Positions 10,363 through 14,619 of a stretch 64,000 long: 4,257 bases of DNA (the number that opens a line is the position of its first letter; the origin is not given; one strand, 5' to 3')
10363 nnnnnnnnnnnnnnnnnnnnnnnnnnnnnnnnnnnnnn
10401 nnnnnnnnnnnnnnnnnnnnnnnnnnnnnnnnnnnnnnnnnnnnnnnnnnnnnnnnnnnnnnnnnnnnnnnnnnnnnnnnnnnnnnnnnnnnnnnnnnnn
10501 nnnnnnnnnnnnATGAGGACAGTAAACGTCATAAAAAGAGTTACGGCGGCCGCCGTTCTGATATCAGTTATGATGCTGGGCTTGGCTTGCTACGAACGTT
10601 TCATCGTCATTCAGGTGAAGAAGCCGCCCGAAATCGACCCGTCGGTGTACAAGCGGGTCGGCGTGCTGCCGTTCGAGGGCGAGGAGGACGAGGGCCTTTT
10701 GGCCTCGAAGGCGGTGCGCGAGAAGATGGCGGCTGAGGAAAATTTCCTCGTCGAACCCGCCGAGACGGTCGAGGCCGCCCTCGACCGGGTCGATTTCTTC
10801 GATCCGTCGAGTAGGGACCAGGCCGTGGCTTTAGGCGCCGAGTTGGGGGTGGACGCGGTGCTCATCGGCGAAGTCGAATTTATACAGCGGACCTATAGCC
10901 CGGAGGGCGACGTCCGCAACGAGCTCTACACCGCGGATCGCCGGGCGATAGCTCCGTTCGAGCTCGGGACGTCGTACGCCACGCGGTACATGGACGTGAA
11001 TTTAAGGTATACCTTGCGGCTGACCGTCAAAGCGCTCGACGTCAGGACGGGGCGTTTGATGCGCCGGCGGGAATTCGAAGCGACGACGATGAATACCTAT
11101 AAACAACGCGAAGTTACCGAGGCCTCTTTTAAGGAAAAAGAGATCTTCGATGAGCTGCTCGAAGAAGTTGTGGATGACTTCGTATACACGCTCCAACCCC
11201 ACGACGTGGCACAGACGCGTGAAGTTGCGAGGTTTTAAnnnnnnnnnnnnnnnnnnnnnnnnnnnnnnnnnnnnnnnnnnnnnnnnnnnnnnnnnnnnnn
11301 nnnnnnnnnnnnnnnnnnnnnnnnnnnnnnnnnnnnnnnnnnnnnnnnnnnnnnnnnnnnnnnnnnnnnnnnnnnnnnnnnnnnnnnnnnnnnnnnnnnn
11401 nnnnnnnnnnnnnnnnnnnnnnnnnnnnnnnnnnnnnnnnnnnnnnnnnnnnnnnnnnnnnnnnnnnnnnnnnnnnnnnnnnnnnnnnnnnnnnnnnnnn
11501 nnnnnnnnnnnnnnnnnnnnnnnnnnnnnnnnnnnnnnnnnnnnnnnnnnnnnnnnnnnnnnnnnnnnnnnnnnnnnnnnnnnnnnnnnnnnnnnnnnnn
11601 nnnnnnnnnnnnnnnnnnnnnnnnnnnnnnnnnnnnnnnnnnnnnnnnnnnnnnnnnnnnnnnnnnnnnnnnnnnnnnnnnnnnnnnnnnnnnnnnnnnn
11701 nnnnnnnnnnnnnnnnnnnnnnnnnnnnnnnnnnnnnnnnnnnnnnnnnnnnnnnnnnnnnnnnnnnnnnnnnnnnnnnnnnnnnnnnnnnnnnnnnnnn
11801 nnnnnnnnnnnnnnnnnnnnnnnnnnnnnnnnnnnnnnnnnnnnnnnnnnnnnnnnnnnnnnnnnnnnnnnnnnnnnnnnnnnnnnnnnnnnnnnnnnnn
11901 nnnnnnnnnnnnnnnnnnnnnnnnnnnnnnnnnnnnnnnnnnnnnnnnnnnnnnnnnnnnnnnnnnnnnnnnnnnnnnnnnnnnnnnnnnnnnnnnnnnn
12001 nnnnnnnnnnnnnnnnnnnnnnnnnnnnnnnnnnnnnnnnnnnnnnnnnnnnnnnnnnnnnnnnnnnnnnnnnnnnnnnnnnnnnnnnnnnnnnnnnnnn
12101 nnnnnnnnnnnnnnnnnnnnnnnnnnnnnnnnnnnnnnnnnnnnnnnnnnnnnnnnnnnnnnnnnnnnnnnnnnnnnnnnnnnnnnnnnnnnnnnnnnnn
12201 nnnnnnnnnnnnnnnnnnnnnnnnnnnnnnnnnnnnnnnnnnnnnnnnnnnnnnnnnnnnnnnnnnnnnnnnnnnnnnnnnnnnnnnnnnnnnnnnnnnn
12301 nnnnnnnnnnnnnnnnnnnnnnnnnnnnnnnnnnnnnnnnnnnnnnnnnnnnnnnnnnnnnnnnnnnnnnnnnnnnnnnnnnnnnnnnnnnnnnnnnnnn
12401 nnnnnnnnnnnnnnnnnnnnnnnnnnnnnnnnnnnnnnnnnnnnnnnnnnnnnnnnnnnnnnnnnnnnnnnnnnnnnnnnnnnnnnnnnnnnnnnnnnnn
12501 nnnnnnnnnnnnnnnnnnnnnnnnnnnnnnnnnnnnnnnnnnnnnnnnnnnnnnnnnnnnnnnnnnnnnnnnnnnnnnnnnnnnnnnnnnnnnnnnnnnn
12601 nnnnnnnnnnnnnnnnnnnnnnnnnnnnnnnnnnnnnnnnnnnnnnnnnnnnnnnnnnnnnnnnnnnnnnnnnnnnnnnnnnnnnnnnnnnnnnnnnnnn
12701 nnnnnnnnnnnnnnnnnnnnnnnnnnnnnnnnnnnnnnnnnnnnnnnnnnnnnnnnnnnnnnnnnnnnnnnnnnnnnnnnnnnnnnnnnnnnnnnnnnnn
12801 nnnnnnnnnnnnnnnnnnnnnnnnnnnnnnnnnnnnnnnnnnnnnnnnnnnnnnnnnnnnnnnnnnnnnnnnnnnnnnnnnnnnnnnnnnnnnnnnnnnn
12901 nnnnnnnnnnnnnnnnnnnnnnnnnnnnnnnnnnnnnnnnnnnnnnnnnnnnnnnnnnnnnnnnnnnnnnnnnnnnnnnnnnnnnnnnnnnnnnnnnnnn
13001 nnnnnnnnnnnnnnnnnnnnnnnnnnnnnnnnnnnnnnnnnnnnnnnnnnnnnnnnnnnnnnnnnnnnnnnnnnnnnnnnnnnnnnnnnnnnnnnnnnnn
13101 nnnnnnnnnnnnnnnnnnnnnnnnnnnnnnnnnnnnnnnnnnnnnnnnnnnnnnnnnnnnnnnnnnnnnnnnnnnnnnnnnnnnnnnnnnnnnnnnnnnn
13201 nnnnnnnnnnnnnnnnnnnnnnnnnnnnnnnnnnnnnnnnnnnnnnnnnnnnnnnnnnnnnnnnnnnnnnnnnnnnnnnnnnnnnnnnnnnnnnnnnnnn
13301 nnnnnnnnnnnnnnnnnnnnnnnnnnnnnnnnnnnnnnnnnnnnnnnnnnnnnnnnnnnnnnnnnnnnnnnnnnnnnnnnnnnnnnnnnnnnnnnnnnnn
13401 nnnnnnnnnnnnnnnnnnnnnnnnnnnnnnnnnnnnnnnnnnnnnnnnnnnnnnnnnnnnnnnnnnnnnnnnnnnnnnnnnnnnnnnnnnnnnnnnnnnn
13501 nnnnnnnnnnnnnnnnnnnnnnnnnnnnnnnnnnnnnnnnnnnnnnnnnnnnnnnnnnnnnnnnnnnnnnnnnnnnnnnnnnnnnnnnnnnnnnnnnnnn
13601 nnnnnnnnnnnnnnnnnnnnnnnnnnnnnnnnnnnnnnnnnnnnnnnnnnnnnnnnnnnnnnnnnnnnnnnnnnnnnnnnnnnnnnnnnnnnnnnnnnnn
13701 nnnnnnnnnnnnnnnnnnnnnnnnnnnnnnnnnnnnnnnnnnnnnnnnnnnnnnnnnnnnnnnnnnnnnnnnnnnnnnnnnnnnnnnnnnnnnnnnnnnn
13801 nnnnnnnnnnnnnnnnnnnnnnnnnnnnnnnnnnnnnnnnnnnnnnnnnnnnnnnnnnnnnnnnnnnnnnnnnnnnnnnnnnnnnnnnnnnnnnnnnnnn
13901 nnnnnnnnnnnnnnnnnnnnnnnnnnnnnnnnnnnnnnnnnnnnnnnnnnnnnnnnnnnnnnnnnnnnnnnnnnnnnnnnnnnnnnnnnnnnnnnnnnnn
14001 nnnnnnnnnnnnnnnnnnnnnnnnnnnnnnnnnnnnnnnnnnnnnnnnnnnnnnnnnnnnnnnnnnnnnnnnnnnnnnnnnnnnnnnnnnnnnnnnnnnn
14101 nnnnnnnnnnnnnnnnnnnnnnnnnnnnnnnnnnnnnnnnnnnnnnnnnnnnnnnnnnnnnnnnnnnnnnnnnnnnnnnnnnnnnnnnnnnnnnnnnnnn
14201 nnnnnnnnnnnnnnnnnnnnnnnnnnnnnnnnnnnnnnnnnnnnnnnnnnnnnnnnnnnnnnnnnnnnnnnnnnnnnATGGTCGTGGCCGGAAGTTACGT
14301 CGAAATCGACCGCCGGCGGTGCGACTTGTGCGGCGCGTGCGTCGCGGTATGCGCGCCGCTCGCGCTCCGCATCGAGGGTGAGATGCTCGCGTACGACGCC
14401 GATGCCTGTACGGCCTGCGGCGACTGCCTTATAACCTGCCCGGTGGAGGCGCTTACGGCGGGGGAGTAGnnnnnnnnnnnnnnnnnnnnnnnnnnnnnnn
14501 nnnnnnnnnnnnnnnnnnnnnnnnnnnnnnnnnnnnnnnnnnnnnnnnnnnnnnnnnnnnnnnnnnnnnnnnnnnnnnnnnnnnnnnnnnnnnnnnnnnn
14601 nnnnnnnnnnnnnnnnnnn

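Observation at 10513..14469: The fusion gene is flanked by overlapping genes: an upstream lipoprotein (~20-nt overlap) and a downstream 2x[4Fe-4S] ferredoxin (TAATG overlap)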

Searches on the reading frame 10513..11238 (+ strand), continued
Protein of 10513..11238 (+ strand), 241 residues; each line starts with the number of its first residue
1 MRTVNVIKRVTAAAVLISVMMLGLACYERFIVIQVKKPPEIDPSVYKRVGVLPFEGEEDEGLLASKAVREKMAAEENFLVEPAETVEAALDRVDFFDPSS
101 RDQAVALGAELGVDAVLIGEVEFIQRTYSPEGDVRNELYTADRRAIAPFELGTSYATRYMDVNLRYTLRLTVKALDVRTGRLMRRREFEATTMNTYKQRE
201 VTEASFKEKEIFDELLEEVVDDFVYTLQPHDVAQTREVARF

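Call 69: fold_search(model_id=the predicted structure, library=pdb)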
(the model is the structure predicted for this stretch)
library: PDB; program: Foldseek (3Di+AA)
matches with E <= 10: 725; with E <= 0.001: 49
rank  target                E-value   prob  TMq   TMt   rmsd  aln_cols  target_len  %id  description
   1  4hrv_B                7.0e-06  1.00  0.42  0.64   5.0       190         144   16  Crystal Structure of Lipoprotein GNA1162 from Neisseria meningitidis (released 2013-04-24)
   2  6uxc_B                9.0e-06  1.00  0.37  0.49   7.5       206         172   12  1.65A resolution structure of the hypothetical protein CT253 from Chlamydia trachomatis (released 2020-11-11)
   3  9h80_A                2.4e-05  1.00  0.43  0.63   6.3       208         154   12  Structure of the outer membrane exopolysaccharide transporter PelBC (released 2025-06-11)
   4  3w1e                  2.9e-05  1.00  0.41  0.29   7.1       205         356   11  Structure of FlgT, a flagellar basal body component protein (released 2013-04-03)
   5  8z5n_0                4.0e-05  1.00  0.44  0.31   5.8       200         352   11  Cryo-EM structure of the LPHT ring (released 2025-10-22)
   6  4hrv_A                5.1e-05  1.00  0.36  0.59   8.6       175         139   16  Crystal Structure of Lipoprotein GNA1162 from Neisseria meningitidis (released 2013-04-24)
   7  5t10_B                9.0e-05  1.00  0.37  0.57   7.5       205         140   13  PelC dodecamer from Paraburkholderia phytofirmans, space group P6 (released 2017-03-15)
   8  6uxc_A                1.1e-04  1.00  0.37  0.50   7.0       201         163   11  1.65A resolution structure of the hypothetical protein CT253 from Chlamydia trachomatis (released 2020-11-11)
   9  8t8d_B                1.1e-04  0.98  0.27  0.33  11.2       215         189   12  Structure of Helicobacter pylori adhesin A, HpaA (released 2024-01-31)
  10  4q6l                  1.4e-04  1.00  0.36  0.60  11.9       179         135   10  LpoB C-terminal domain from Salmonella enterica (Native) (released 2014-05-14)
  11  5t11_B                1.4e-04  1.00  0.40  0.63   6.9       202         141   13  PelC L103M dodecamer from Paraburkholderia phytofirmans, space group C2 (released 2017-03-15)
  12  5t11_E                1.5e-04  1.00  0.38  0.59   6.9       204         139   14  PelC L103M dodecamer from Paraburkholderia phytofirmans, space group C2 (released 2017-03-15)
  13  5t11_G                1.9e-04  1.00  0.38  0.61   7.0       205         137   12  PelC L103M dodecamer from Paraburkholderia phytofirmans, space group C2 (released 2017-03-15)
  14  5t0z_B                2.0e-04  1.00  0.40  0.58   6.5       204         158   10  PelC from Geobacter metallireducens (released 2017-03-15)
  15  4r40_C                2.0e-04  1.00  0.32  0.20  10.9       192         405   13  Crystal Structure of TolB/Pal complex from Yersinia pestis. (released 2014-09-03)
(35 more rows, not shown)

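Call 71: find_encoding_contigs(protein=P0163, flank=5000, max_places=1)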
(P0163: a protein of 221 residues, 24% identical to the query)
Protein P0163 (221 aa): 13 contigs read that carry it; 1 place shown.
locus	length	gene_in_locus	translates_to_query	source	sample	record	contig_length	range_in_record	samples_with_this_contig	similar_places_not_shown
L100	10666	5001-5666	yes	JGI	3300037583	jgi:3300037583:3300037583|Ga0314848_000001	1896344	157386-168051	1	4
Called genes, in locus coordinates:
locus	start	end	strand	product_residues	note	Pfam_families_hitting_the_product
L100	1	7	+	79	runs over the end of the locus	-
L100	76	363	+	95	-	PF09723:Zn_ribbon_8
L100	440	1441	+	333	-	PF01075:Glyco_transf_9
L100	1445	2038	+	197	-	PF00702:Hydrolase (faint), PF13242:Hydrolase_like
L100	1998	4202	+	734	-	PF13328:HD_4, PF01966:HD, PF04607:RelA_SpoT, PF02824:TGS, PF19296:RelA_AH, PF28438:RelA_RIS, PF01842:ACT (weak), PF13291:ACT_4, +1 more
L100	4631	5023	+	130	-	PF13428:TPR_14 (faint), PF19867:DUF6340 (weak), PF13432:TPR_16, PF13414:TPR_11, PF14559:TPR_19 (weak), PF13431:TPR_17 (weak), PF00515:TPR_1 (weak), PF07719:TPR_2, +1 more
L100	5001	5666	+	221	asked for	-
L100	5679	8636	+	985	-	PF26550:Tricorn_2nd, PF26549:Tricorn_N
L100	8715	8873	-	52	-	-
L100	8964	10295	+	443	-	PF11638:DnaA_N, PF00308:Bac_DnaA, PF01695:IstB_IS21, PF00004:AAA (weak), PF08299:Bac_DnaA_C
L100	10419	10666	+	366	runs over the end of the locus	PF00712:DNA_pol3_beta, PF02767:DNA_pol3_beta_2, PF02768:DNA_pol3_beta_3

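Call 72: find_encoding_contigs(protein=P0170, flank=5000, max_places=1)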
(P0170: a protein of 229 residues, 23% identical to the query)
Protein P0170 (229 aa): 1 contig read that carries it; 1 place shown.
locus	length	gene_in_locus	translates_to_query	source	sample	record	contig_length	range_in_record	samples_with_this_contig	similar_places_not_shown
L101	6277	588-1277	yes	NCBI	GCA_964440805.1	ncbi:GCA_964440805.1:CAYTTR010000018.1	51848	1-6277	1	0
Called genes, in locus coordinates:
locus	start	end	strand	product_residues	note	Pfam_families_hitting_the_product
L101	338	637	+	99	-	PF13428:TPR_14 (faint), PF13432:TPR_16, PF14559:TPR_19, PF13414:TPR_11 (weak), PF13431:TPR_17 (faint), PF00515:TPR_1, PF07719:TPR_2, PF13181:TPR_8 (faint)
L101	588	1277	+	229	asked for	-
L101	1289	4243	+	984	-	PF26550:Tricorn_2nd (weak), PF26549:Tricorn_N, PF07676:PD40 (weak), PF26549:Tricorn_N (weak)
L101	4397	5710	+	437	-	PF11638:DnaA_N, PF00308:Bac_DnaA, PF01695:IstB_IS21, PF08299:Bac_DnaA_C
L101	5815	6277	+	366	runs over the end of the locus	PF00712:DNA_pol3_beta, PF02767:DNA_pol3_beta_2, PF02768:DNA_pol3_beta_3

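Call 73: find_encoding_contigs(protein=P0182, flank=5000, max_places=1)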
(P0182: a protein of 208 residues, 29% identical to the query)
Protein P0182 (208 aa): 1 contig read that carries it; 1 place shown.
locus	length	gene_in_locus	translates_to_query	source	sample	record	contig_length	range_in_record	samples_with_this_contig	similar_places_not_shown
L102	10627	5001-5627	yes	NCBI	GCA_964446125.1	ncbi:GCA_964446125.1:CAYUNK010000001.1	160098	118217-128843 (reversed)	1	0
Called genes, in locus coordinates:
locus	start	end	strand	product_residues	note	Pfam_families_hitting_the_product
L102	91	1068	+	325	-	PF01436:NHL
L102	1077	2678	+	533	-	PF10282:Lactonase (faint)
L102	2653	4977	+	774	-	-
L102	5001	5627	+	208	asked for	-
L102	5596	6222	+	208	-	PF13036:LpoB (weak)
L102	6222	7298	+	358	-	PF13036:LpoB (faint), PF05643:GNA1162-like (weak), PF17680:FlgO (faint), PF03783:CsgG (faint)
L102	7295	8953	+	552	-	PF13145:Rotamase_2 (weak), PF00639:Rotamase (weak), PF13145:Rotamase_2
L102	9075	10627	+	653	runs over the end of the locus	-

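Call 74: search_protein_families(library=pfam, proteins=[L100:5679-8633:+], max_evalue=0.0001)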
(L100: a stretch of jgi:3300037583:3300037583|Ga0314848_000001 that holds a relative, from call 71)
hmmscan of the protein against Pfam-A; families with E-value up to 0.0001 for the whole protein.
L100:5679-8633:+ (985 aa): 0 families

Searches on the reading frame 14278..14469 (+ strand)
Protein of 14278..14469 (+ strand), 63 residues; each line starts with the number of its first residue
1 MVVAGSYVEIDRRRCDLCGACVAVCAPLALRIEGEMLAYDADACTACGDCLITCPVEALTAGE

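Call 6: search_protein_families(library=pfam, proteins=[window:14278-14469:+], max_evalue=0.01)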
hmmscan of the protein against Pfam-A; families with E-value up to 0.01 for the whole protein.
window:14278-14469:+ (63 aa): 14 families
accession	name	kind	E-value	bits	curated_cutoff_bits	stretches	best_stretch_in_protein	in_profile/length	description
PF12837.12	Fer4_6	-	3.5e-13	49.2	25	2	38-59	3-24/24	4Fe-4S binding domain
PF13237.11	Fer4_10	-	2.6e-10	40.5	25.5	2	8-55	2-53/53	4Fe-4S dicluster domain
PF00037.32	Fer4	-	7e-10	38.8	21.1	2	39-60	3-24/24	4Fe-4S binding domain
PF12797.12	Fer4_2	-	1.5e-09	37.7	24.5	2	37-56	3-22/22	4Fe-4S binding domain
PF12838.12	Fer4_7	-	6.6e-08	33.3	27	1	14-58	1-52/52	4Fe-4S dicluster domain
PF14697.11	Fer4_21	-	1.9e-07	31.6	35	1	9-59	2-57/59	4Fe-4S dicluster domain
PF13187.11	Fer4_9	-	8.7e-06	26.1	27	1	14-58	1-51/52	4Fe-4S dicluster domain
PF13484.11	Fer4_16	-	5.6e-05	24.3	30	0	44-61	2-19/66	4Fe-4S double cluster binding domain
PF12800.12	Fer4_4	-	0.00027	21.5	24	0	42-56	2-16/17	4Fe-4S binding domain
PF12798.12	Fer4_3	-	0.0003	21.8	27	0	44-58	1-15/15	4Fe-4S binding domain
PF13183.11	Fer4_8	-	0.00048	21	27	1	37-57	47-67/68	4Fe-4S dicluster domain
PF25160.1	LdpA_Fe-S-bd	-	0.00081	19.6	27.6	1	21-60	9-44/49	LdpA Fe-S cluster-binding domain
PF13459.11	Fer4_15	-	0.0016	19.6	22.4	1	8-25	1-18/66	4Fe-4S single cluster domain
PF13534.11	Fer4_17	-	0.0042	18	22.2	0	35-56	37-58/61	4Fe-4S dicluster domain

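Call 7: search_protein_families(library=ncbifam, proteins=[window:14278-14469:+], max_evalue=0.01)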
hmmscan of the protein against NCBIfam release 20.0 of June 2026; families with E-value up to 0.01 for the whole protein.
window:14278-14469:+ (63 aa): 63 families (the best 25 are shown)
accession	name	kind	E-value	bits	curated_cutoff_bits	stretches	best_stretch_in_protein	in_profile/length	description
TIGR04041.1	activase_YjjW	hypoth_equivalog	1.1e-08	34.9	250.2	1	13-58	41-86/276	YjjW family glycine radical enzyme activase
NF041891.1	hdrA_Methbact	equivalog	1.1e-08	33.9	1300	1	8-60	567-619/762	ferredoxin:CoB-CoM heterodisulfide reductase subunit HdrA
NF038196.1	ferrodoxin_EFR1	subfamily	1.5e-08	35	75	1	11-62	183-232/242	EFR1 family ferrodoxin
NF043069.1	T4HPD_activ_SAM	equivalog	2.4e-08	33.7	425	1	8-59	46-97/299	trans-4-hydroxy-L-proline dehydratase activase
TIGR02700.1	flavo_MJ0208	hypoth_equivalog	4.3e-08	32.7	251.35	1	9-62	144-197/234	dihydromethanopterin reductase (acceptor)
NF040864.1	HgcB_ferredoxin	equivalog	6.1e-08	32.4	99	1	8-60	9-62/93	mercury methylation ferredoxin HgcB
NF043039.1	HgcAB_like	equivalog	2.5e-07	30.6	285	1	7-60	294-350/350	HgcAB-like fusion protein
NF058577.1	FdxA_fam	equivalog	4.3e-07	30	65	1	41-62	6-27/52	4Fe-4S ferredoxin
TIGR02179.1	PorD_KorD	subfamily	6.5e-07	29.4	60.05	1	10-60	22-73/78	2-oxoacid:acceptor oxidoreductase, delta subunit, pyruvate/2-ketoisovalerate family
TIGR00402.1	napF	equivalog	9.4e-07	28.9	102.2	2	7-27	61-81/149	ferredoxin-type protein NapF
NF005503.0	PRK07118.1-2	equivalog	1e-06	28.2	252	1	21-59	146-184/292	RnfABCDGE type electron transport complex subunit B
NF042909.1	FMH_DH_FwdF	exception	1.2e-06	27.9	375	1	35-62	8-35/336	tungsten-dependent formylmethanofuran dehydrogenase subunit FwdF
NF040770.1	hetero_SS_HdrA2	exception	1.9e-06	26.3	1100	1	9-60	573-624/777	CoB-CoM heterodisulfide reductase HdrA2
NF040684.1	PorD_Arch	equivalog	2.3e-06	27.6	120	1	10-60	29-80/85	pyruvate synthase subunit PorD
NF005506.0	PRK07118.1-5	equivalog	3.8e-06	26.5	388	1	12-60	140-188/279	Fe-S cluster domain-containing protein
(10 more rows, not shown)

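Call 53: search_solved_structures(query=window:14278-14466:+, max_evalue=0.001)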
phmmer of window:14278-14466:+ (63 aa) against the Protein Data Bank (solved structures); distinct sequences matched with E-value up to 0.001: 30.
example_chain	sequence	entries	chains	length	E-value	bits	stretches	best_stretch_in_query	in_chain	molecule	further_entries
9sw6_G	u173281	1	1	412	1.5e-17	66.2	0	12-58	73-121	Polyferredoxin protein MvhB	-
9sfi_O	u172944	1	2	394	1.8e-15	59.7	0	10-60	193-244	Ferredoxin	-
5t5i_F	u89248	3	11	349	1.7e-13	53.4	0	7-60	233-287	Tungsten formylmethanofuran dehydrogenase subunit fwdF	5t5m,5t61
9sw6_H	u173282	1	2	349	3.6e-13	52.4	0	7-60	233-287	Tungsten formylmethanofuran dehydrogenase, subunit F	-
7bkb_K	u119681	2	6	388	8.8e-13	51.2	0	6-35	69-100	Formylmethanofuran dehydrogenase, subunit F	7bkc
9sfi_T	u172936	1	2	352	2.4e-10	43.5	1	8-60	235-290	4Fe-4S ferredoxin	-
7np8_A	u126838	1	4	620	4.2e-08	36.4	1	6-59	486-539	Coenzyme F420-dependent sulfite reductase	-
7zc6_B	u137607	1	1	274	3.1e-07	33.7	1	15-58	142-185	RnfB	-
5t5i_G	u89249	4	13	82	4.2e-07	33.3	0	41-61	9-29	Tungsten formylmethanofuran dehydrogenase subunit fwdG | Tungsten formylmethanofuran dehydrogenase, subunit G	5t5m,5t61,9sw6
7npa_A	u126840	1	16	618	4.4e-06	30.1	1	7-58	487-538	Coenzyme F420-dependent sulfite reductase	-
5odc_A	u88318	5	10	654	5.4e-06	29.8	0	9-45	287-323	Heterodisulfide reductase, subunit A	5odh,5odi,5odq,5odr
9sfi_U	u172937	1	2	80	5.6e-06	29.7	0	27-59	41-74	4Fe-4S binding protein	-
2vkr_A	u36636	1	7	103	7.8e-06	29.3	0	25-58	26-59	ZINC-CONTAINING FERREDOXIN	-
1clf_A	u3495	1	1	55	1e-05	28.9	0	15-58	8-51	FERREDOXIN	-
1xer_A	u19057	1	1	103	1.4e-05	28.5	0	26-58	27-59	FERREDOXIN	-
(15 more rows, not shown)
